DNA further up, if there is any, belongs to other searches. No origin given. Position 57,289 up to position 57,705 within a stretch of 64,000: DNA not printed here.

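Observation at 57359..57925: Unannotated 39-aa, 10-cysteine metallothionein-like gene under twin CsoR-type operators, followed by a CsoR-family repressor gene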

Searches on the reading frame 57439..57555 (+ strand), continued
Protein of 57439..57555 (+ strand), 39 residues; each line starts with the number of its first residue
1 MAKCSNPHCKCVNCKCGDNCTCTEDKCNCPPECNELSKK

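Call 51: search_protein_families(library=ncbifam, proteins=[L082:4488-5378:+, L069:4047-5024:+, L072:4482-5372:+, L082:4181-4471:+, L071:233-2086:+], max_evalue=0.00001)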
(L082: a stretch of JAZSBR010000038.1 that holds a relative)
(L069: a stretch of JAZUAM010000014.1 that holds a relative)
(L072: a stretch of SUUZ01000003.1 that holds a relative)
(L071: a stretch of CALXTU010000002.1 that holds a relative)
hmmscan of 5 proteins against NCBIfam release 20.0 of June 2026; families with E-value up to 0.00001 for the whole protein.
L082:4488-5378:+ (296 aa): 10 families
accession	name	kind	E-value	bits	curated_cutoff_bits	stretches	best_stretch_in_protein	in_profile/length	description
TIGR01297.1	CDF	superfamily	3.4e-68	230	82.35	1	21-289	4-284/285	cation diffusion facilitator family transporter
NF002923.0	PRK03557.1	equivalog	2e-48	165.3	408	1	4-292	3-296/313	CDF family zinc transporter ZitB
NF033827.1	CDF_efflux_DmeF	equivalog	1.8e-25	90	250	2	6-149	2-146/309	CDF family Co(II)/Ni(II) efflux transporter DmeF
NF033615.1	CDF_MamM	equivalog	1.5e-24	86.7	350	1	23-271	13-264/290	magnetosome biogenesis CDF transporter MamM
NF050169.1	CatEfflxFieF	equivalog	1.4e-19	70.4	420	1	25-271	11-258/282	cation efflux pump FieF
NF033616.1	CDF_MamB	equivalog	1.2e-18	67.6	350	1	23-270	10-258/284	magnetosome biogenesis CDF transporter MamB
NF007064.0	PRK09509.1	equivalog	1e-14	54.3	447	1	25-271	16-263/300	CDF family cation-efflux transporter FieF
NF052621.1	MngEfTpMntE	equivalog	1.1e-12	48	500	1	19-227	3-214/293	manganese efflux transporter MntE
NF052602.1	Zn_efflux_Cdf31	equivalog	7e-11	42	460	1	18-265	6-261/299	CDF family zinc efflux transporter Cdf31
NF040994.1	MamV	equivalog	4.6e-07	29.2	500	1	31-268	23-260/319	CDF transporter MamV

L069:4047-5024:+ (325 aa): 10 families
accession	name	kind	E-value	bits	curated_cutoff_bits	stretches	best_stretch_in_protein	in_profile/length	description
TIGR01297.1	CDF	superfamily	4.2e-69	233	82.35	1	49-317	4-284/285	cation diffusion facilitator family transporter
NF002923.0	PRK03557.1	equivalog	1.4e-49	169.1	408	1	33-323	4-299/313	CDF family zinc transporter ZitB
NF033827.1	CDF_efflux_DmeF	equivalog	9.8e-27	94.1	250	2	36-177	4-146/309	CDF family Co(II)/Ni(II) efflux transporter DmeF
NF033615.1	CDF_MamM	equivalog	1.3e-21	77.1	350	1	52-299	14-264/290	magnetosome biogenesis CDF transporter MamM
NF033616.1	CDF_MamB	equivalog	6.5e-21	75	350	1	52-293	11-254/284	magnetosome biogenesis CDF transporter MamB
NF050169.1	CatEfflxFieF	equivalog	3.9e-18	65.7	420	1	53-297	11-256/282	cation efflux pump FieF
NF007064.0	PRK09509.1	equivalog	2.4e-16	59.6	447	1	53-275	16-240/300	CDF family cation-efflux transporter FieF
NF052621.1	MngEfTpMntE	equivalog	8.5e-15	54.9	500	1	52-247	8-206/293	manganese efflux transporter MntE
NF052602.1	Zn_efflux_Cdf31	equivalog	2.9e-08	33.5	460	1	49-292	9-260/299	CDF family zinc efflux transporter Cdf31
NF040994.1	MamV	equivalog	3.5e-07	29.6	500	1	60-310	24-282/319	CDF transporter MamV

L072:4482-5372:+ (296 aa): 9 families
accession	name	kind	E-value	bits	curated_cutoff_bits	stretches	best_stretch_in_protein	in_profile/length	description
TIGR01297.1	CDF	superfamily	1.1e-67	228.3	82.35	1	20-288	3-283/285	cation diffusion facilitator family transporter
NF002923.0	PRK03557.1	equivalog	1.4e-49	169.1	408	1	5-292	4-296/313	CDF family zinc transporter ZitB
NF033827.1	CDF_efflux_DmeF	equivalog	1.1e-27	97.3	250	2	6-148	2-145/309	CDF family Co(II)/Ni(II) efflux transporter DmeF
NF033615.1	CDF_MamM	equivalog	1.2e-23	83.8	350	1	23-249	13-243/290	magnetosome biogenesis CDF transporter MamM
NF033616.1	CDF_MamB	equivalog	1.4e-19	70.7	350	1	22-258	9-246/284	magnetosome biogenesis CDF transporter MamB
NF050169.1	CatEfflxFieF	equivalog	9.1e-18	64.5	420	1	25-258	11-245/282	cation efflux pump FieF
NF052602.1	Zn_efflux_Cdf31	equivalog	2e-13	50.4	460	1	18-285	6-287/299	CDF family zinc efflux transporter Cdf31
NF052621.1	MngEfTpMntE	equivalog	9.2e-13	48.2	500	1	19-231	3-218/293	manganese efflux transporter MntE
NF007064.0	PRK09509.1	equivalog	2.2e-12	46.6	447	1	25-243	16-236/300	CDF family cation-efflux transporter FieF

L082:4181-4471:+ (96 aa): 3 families
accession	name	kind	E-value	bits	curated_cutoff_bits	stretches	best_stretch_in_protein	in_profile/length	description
NF052430.1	repress_RicR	exception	3.5e-22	78.8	175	1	16-86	12-82/93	copper-sensing transcriptional repressor RicR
NF008464.0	PRK11352.1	equivalog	7.3e-12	45.5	133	1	13-91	9-86/91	formaldehyde-responsive transcriptional repressor FrmR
NF011613.0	PRK15039.1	equivalog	9.2e-10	39.1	138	1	18-91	14-85/90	Ni(II)/Co(II)-binding transcriptional repressor RcnR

L071:233-2086:+ (617 aa): 19 families
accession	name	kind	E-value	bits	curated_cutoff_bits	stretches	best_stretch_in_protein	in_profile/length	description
TIGR01525.1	ATPase-IB_hvy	subfamily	1e-168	562.8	346.25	1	63-609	2-559/560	heavy metal translocating P-type ATPase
TIGR01512.1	ATPase-IB2_Cd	subfamily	2.8e-158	527.7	313.5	1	63-612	2-494/494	cadmium family heavy metal-translocating P-type ATPase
NF008262.1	PRK11033.1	equivalog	4e-145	485.1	1005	1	37-613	152-730/731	zinc/cadmium/mercury/lead-transporting ATPase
NF033775.1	P_type_ZntA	exception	1e-130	437.3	1240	1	41-612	161-730/732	Zn(II)/Cd(II)/Pb(II) translocating P-type ATPase ZntA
TIGR01511.1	ATPase-IB1_Cu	subfamily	1e-111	374.5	397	1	79-607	43-535/542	copper-translocating P-type ATPase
NF007952.0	PRK10671.1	equivalog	8e-91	305.5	1316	1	79-573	289-787/838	copper-exporting P-type ATPase CopA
TIGR01494.1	ATPase_P-type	subfamily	4.1e-67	226.7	62.3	2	83-345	3-247/478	HAD-IC family P-type ATPase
TIGR01647.1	ATPase-IIIA_H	equivalog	5.1e-43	147.3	615.5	2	64-346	40-324/755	plasma-membrane proton-efflux P-type ATPase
TIGR01497.1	kdpB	equivalog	7.7e-41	139.9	527.9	2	412-563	423-569/675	potassium-transporting ATPase subunit KdpB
NF010609.0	PRK14010.1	equivalog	1.5e-40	139.1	1323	1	117-572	106-573/673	K(+)-transporting ATPase subunit B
TIGR01517.1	ATPase-IIB_Ca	equivalog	6.3e-27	94.1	507.05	2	118-331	158-381/882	calcium-translocating P-type ATPase, PMCA-type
TIGR01522.1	ATPase-IIA2_Ca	equivalog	2.9e-25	88.2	798.3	2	505-559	591-645/854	calcium-transporting P-type ATPase, PMR1-type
TIGR01106.1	ATPase-IIC_X-K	subfamily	7.2e-24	83.7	946.1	2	85-331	110-365/997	Na,H/K antiporter P-type ATPase subunit alpha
TIGR01523.1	ATPase-IID_K-Na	equivalog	7.7e-22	76.7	645.05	1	484-584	677-769/997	potassium/sodium efflux P-type ATPase, fungal-type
TIGR01657.1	P-ATPase-V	hypoth_equivalog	4.9e-19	67.4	618.25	1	94-172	205-287/1055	ATP13A2 family polyamine export P-type ATPase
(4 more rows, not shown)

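Call 81: find_encoding_contigs(protein=P0009, flank=6000, max_places=1)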
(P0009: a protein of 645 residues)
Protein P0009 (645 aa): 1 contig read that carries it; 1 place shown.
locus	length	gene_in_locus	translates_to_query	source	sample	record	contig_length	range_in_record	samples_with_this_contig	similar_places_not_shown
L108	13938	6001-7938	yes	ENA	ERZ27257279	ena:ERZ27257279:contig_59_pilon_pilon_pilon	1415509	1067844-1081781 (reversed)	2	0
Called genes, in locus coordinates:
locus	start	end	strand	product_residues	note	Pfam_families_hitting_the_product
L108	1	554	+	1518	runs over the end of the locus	PF00023:Ank (faint), PF12796:Ank_2, PF13637:Ank_4 (faint)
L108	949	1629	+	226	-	-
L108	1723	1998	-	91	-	-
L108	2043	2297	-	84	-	-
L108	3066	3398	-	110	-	PF12796:Ank_2, PF13857:Ank_5 (weak), PF00023:Ank (faint), PF13606:Ank_3 (faint), PF12796:Ank_2, PF13637:Ank_4, PF13857:Ank_5 (weak)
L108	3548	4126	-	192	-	-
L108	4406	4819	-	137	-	-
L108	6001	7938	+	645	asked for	PF20586:DUF6788 (faint), PF21218:Fpg-like_C (faint), PF00899:ThiF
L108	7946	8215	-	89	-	-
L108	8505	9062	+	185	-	PF00899:ThiF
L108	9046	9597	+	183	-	-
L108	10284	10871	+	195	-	-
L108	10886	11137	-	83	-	-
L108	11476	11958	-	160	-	PF00307:CH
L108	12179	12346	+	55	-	-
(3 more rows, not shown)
